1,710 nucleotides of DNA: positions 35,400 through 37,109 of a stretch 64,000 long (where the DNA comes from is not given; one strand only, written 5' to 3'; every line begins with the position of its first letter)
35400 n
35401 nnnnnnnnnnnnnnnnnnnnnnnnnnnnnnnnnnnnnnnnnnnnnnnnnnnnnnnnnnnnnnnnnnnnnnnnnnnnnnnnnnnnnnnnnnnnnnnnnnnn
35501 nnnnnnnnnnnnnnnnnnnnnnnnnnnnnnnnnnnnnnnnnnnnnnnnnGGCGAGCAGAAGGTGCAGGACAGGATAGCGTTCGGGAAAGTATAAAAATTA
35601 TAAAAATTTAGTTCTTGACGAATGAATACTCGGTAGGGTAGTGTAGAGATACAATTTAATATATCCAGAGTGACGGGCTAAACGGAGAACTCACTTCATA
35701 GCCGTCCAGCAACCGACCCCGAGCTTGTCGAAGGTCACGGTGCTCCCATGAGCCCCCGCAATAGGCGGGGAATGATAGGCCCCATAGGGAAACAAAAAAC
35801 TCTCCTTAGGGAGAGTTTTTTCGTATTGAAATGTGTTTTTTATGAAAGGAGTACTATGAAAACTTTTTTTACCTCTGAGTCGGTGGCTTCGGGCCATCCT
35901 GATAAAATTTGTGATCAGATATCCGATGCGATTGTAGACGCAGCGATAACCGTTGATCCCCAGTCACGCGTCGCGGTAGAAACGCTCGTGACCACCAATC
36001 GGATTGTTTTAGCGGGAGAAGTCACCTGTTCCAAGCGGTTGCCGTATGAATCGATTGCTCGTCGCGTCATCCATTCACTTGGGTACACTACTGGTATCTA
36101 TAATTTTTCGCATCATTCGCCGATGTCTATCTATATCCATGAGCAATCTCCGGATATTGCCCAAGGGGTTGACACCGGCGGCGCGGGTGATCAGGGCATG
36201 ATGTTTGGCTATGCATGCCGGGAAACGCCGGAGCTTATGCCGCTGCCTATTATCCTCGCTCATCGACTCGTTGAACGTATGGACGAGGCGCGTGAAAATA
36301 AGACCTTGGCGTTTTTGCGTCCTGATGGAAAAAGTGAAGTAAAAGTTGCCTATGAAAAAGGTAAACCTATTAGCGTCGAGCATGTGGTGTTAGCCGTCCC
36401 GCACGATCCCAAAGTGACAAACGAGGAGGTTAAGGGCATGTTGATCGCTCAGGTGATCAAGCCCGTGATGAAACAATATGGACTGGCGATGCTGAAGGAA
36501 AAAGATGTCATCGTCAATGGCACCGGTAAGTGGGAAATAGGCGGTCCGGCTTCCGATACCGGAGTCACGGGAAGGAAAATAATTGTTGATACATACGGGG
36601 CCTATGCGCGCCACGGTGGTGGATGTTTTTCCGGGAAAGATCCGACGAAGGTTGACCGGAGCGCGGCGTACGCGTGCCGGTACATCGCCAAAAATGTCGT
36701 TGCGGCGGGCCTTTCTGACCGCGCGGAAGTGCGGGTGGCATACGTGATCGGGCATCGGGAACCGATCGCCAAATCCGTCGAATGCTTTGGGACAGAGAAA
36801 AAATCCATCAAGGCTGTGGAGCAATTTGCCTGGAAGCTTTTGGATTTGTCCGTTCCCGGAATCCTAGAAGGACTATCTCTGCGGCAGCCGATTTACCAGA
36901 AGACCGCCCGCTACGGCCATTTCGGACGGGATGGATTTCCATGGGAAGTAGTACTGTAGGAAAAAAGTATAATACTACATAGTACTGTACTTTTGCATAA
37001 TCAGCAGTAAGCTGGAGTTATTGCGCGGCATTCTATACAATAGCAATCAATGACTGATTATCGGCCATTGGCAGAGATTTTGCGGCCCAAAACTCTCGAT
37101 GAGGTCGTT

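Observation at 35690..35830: Riboswitch-like structured leader with intrinsic terminator upstream of metK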

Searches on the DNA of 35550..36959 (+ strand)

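Call 4: search_rna_families(source=window, start=35550, end=35900, threshold=evalue, max_evalue=10, show_alignments=8)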
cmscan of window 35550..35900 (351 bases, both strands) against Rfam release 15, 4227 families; matches with E-value up to 10: 11.
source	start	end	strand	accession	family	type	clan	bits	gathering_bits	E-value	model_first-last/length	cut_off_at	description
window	35656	35805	+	RF01725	SAM-I-IV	Cis-reg; riboswitch;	CL00012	34.6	41.1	0.00049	1-99/99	no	SAM-I/IV (S-adenosyl methionine) riboswitch aptamer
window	35791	35865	-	RF02075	STnc230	Gene; sRNA;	-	24.9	50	0.14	1-83/83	no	Enterobacterial sRNA STnc230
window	35788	35865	-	RF02064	STnc370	Gene; sRNA;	-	24.9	54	0.36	1-71/71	no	Enterobacterial sRNA STnc370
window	35791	35844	-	RF01859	Phe_leader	Cis-reg; leader;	-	24.2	55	0.063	1-125/125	no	Phenylalanine leader peptide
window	35727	35824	+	RF01859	Phe_leader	Cis-reg; leader;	-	18.8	55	0.95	1-125/125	no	Phenylalanine leader peptide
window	35726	35824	+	RF00106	RNAI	Gene; antisense;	-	18.7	47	0.31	1-102/102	no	RNAI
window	35781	35838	+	RF02445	SpR14_sRNA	Gene; sRNA;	-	18.7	50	5.1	1-80/80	no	Streptococcus sRNA SpR14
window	35836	35869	+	RF00480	HIV_FE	Cis-reg; frameshift_element;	-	18.3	45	3.8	1-52/52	no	HIV Ribosomal frameshift signal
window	35782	35859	+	RF00218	SNORD46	Gene; snRNA; snoRNA; CD-box;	CL00061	13.4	40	5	1-104/104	no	Small nucleolar RNA SNORD46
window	35800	35815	+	RF01762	whalefall-1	Gene; sRNA;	-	13.3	37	1.1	5-20/56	no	Whalefall-1 RNA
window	35691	35775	+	RF00604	SNORD88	Gene; snRNA; snoRNA; CD-box;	CL00071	12.9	46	7.2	1-91/91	no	Small nucleolar RNA SNORD88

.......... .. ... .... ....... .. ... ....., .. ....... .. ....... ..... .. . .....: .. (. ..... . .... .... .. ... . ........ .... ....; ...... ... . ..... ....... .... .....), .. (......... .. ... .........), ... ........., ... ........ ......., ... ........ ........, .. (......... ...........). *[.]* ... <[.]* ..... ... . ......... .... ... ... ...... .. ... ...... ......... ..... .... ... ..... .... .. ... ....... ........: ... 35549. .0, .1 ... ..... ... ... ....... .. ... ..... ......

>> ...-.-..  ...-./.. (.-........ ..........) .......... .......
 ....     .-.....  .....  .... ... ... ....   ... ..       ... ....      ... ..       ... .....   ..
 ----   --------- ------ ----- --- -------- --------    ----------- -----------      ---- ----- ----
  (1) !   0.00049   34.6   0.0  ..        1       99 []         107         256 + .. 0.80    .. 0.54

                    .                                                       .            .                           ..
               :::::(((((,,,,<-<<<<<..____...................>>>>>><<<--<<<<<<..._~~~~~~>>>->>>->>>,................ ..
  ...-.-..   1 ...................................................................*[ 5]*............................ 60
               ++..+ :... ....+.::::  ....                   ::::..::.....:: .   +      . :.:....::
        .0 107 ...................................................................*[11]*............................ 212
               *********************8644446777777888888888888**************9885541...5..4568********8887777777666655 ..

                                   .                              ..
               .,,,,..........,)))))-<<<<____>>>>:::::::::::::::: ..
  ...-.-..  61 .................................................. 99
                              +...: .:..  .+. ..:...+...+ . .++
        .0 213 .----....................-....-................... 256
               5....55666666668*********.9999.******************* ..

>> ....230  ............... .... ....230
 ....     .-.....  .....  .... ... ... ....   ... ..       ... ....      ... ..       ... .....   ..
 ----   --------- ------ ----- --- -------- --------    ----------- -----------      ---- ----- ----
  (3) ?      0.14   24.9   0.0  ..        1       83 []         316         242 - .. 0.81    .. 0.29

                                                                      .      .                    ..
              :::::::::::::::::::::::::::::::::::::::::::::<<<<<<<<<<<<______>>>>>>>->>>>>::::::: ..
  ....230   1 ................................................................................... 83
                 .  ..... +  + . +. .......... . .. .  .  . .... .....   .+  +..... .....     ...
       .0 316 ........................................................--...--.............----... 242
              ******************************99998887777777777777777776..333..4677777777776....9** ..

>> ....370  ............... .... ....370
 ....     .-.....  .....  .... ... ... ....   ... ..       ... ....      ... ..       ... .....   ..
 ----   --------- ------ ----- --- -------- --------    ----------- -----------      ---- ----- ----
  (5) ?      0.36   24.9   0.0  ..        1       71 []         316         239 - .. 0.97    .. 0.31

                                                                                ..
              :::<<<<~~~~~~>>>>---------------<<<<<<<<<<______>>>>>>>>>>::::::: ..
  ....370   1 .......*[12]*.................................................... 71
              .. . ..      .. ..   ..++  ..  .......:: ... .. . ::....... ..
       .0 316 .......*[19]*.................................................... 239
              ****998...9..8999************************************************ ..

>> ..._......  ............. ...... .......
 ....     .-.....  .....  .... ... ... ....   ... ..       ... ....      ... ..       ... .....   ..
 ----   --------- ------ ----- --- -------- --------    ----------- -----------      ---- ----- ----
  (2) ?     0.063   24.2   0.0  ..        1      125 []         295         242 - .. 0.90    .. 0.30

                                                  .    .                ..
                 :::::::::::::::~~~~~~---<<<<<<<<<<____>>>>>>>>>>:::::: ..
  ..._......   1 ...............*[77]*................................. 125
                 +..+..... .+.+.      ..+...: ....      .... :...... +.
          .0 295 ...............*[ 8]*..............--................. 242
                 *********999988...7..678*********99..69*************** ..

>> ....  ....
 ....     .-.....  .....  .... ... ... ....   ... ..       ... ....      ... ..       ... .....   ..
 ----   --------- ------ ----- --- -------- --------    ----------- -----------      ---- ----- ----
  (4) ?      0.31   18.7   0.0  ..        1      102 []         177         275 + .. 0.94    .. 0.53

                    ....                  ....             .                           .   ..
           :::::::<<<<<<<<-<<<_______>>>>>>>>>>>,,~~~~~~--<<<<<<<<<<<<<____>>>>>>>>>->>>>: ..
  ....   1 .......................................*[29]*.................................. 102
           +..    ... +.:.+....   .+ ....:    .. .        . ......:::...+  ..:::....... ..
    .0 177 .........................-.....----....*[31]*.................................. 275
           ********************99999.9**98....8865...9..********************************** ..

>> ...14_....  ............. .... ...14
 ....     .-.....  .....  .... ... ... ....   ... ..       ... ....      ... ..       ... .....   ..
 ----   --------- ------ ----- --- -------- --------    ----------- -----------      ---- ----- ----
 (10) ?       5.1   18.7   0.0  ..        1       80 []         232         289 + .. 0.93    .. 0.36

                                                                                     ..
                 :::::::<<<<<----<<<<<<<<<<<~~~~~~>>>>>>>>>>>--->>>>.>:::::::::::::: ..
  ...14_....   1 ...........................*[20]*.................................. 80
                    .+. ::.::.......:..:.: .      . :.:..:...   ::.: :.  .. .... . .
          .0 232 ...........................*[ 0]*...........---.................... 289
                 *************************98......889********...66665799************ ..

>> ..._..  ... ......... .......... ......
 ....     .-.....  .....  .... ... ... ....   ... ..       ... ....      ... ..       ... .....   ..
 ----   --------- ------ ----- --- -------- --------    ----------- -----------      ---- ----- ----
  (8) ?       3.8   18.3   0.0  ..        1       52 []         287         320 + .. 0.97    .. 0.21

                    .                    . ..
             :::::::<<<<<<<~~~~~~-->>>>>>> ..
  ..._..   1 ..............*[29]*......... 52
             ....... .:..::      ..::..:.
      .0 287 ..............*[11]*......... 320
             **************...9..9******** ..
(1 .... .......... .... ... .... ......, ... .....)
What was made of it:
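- On SAM-I/IV (RF01725): 34.6 bits (call 4).
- On SAM-I/IV (RF01725) and SAM-IV (RF00634): Aligned to the RF01725 3' hairpin (call 4).
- Closest known: SAM-I/IV variant riboswitch, Rfam RF01725. Same: It is the best Rfam score for the window (call 4).
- Full-length sub-threshold matches: RF01725 at 34.6 bits, E 4.9e-4 (call 4). RF01725 gives the highest score, 34.6 bits over the full model 1-99 (call 4). The hairpin right after P1 plus an A-rich tail aligns to that family's 3' hairpin with high posterior probability (call 4). The score is below the gathering score of 41.1 (call 4). The Rfam SAM-I/IV consensus has 'aggag' in the equivalent 3' tail (call 4).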

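Call 11: search_rna_families(sources=[L001, L002, L023, L065, L015, L027, L044, L003, L004, L005, L006, L008, L009, L014, L016, L017, L018, L019, L050, L071], threshold=gathering)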
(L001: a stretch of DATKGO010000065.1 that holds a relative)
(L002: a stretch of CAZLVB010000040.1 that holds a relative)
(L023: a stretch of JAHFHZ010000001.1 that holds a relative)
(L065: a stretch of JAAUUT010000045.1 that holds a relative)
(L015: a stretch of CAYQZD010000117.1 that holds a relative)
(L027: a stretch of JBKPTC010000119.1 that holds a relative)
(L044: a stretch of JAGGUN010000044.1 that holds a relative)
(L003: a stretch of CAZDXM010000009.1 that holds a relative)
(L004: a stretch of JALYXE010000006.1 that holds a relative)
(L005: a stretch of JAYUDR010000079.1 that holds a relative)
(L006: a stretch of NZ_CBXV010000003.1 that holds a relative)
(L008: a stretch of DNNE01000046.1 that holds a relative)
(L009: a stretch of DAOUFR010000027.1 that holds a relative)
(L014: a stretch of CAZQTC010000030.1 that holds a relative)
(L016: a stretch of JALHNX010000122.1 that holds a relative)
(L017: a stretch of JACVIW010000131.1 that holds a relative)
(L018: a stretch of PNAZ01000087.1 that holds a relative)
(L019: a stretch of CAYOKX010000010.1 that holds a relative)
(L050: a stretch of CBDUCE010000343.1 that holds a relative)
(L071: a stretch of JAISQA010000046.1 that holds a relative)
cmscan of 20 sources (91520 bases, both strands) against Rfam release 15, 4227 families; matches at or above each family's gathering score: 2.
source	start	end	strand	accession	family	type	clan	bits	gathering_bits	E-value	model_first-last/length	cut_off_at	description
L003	3553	3669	-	RF00001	5S_rRNA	Gene; rRNA;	CL00113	116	38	9.8e-25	1-120/120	no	5S ribosomal RNA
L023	214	287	+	RF00005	tRNA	Gene; tRNA;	CL00001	69.1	29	7.9e-13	1-71/71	no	tRNA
